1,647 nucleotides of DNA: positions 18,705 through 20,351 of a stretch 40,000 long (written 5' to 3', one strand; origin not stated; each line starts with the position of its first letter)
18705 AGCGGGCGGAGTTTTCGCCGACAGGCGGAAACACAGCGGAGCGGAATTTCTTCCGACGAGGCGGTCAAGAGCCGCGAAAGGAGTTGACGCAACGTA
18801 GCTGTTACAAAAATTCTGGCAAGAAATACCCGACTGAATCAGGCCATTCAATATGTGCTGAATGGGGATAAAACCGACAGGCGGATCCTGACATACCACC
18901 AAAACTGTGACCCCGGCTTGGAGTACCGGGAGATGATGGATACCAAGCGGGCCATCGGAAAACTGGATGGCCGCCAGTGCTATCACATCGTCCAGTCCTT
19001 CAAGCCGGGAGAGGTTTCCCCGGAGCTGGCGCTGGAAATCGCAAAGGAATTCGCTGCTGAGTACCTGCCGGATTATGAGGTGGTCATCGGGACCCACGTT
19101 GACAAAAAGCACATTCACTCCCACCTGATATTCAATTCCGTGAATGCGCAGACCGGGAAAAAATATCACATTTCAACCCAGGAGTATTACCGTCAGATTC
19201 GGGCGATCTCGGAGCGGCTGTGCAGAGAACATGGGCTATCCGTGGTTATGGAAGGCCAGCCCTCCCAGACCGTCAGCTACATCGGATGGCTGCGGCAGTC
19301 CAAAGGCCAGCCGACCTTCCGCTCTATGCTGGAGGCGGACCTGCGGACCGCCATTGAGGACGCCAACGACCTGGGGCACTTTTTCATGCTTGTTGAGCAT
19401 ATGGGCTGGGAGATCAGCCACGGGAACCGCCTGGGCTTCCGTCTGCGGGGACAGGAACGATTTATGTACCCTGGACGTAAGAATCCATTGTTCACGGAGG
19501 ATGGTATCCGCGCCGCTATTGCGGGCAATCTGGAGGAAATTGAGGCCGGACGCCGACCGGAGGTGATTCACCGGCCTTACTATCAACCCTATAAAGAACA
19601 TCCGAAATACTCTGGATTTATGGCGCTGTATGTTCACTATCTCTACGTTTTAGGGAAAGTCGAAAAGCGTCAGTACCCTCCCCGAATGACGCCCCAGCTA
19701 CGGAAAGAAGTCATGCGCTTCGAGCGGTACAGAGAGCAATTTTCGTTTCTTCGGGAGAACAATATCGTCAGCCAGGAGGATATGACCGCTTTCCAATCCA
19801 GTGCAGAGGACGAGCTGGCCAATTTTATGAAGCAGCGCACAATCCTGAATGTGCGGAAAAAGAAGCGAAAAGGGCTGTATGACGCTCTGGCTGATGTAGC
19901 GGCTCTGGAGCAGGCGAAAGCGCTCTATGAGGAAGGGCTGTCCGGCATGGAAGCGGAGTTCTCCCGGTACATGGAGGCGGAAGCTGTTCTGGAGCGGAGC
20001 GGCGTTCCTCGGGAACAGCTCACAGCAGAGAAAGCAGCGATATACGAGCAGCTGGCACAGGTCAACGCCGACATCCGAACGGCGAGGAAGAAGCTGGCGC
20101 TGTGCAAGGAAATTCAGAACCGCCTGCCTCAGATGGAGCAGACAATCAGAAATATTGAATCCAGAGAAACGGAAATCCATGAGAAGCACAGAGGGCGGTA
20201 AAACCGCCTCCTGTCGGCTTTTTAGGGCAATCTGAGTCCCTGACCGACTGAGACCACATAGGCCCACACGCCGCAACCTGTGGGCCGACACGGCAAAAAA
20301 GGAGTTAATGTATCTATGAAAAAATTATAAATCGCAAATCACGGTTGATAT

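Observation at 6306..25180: A 17.6-kb element splits a membrane-protein gene, and the two halves rejoin exactly in frame across an AG(T) core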

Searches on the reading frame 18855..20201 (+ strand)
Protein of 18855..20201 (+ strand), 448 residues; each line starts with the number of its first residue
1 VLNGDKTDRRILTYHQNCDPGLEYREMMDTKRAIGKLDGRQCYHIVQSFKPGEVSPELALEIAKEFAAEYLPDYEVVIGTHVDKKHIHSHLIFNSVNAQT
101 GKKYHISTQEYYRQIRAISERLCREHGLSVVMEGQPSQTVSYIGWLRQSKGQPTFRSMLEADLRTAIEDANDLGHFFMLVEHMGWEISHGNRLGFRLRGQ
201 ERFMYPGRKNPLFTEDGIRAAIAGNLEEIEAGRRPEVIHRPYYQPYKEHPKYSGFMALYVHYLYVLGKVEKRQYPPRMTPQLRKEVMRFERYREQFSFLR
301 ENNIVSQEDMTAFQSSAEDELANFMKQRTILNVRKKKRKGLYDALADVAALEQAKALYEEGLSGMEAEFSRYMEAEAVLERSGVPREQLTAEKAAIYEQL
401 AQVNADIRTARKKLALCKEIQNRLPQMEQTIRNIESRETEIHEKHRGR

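Call 7: search_protein_families(library=pfam, proteins=[window:18855-20201:+], max_evalue=0.01)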
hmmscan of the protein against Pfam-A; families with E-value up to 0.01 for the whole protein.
window:18855-20201:+ (448 aa): 1 family
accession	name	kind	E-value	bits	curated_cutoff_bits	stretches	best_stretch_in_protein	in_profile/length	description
PF03432.20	Relaxase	-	8.9e-38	130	24.6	1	4-128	6-132/132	MobA/VirD2-like, nuclease domain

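Call 52: search_protein_families(library=ncbifam, proteins=[window:18855-20201:+], max_evalue=0.01)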
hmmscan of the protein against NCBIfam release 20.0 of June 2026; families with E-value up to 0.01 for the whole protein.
window:18855-20201:+ (448 aa): 3 families
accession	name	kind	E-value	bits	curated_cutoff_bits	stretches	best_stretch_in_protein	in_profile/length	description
NF040665.1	relax_SAG1250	exception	1.1e-12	47.3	575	1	42-132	82-173/606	SAG1250 family conjugative relaxase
NF041893.1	TraI_MobP_relax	equivalog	4.5e-09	35.8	250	1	10-136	39-165/502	TraI/MobA(P) family conjugative relaxase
NF041450.1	MobP1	subfamily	9.5e-06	25.2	200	1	40-117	116-192/321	MobP1 family relaxase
